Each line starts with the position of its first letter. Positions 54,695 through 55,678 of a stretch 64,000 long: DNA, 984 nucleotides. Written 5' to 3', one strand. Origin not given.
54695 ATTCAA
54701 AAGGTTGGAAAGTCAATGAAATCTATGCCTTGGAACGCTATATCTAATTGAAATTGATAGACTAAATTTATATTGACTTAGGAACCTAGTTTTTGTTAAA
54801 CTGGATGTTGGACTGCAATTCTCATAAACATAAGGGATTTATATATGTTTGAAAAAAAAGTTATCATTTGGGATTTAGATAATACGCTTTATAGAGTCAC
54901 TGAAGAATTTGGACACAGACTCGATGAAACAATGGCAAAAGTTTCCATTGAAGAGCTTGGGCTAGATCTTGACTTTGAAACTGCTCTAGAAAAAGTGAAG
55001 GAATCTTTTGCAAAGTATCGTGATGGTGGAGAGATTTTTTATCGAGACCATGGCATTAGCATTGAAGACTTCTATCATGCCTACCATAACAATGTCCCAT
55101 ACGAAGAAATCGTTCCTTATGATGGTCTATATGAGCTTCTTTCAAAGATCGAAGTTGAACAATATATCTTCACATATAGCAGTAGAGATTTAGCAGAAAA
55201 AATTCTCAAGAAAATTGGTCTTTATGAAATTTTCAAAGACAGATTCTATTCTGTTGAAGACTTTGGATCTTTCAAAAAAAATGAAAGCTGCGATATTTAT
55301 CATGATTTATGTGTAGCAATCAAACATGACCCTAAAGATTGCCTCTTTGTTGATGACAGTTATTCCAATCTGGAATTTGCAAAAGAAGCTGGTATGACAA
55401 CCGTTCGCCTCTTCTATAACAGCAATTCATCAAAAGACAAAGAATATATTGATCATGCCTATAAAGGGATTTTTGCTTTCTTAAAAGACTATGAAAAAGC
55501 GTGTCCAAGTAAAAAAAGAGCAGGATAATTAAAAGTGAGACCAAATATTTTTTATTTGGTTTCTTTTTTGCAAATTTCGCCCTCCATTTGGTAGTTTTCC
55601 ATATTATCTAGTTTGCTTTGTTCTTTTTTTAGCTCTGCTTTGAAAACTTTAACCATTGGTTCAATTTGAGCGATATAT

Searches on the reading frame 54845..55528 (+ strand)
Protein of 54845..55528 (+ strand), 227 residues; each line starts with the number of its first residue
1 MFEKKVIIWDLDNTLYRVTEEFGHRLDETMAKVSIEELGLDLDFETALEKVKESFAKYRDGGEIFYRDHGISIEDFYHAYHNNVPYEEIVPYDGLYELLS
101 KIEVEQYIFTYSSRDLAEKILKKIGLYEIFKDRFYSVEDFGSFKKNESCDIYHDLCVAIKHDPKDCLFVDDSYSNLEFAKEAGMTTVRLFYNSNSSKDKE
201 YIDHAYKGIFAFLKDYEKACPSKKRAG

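Call 67: search_protein_families(library=pfam, proteins=[window:54845-55528:+], max_evalue=0.001)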
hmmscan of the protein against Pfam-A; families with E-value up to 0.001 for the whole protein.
window:54845-55528:+ (227 aa): 3 families
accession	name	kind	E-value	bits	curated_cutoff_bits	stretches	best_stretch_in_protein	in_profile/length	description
PF00702.32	Hydrolase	-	3e-16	60.8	26.4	1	5-183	2-191/191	haloacid dehalogenase-like hydrolase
PF13419.12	HAD_2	-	1.4e-11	45.3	23.8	1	7-187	1-176/178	Haloacid dehalogenase-like hydrolase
PF03031.24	NIF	-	3.1e-08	33.9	21.8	1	99-203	50-145/160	NLI interacting factor-like phosphatase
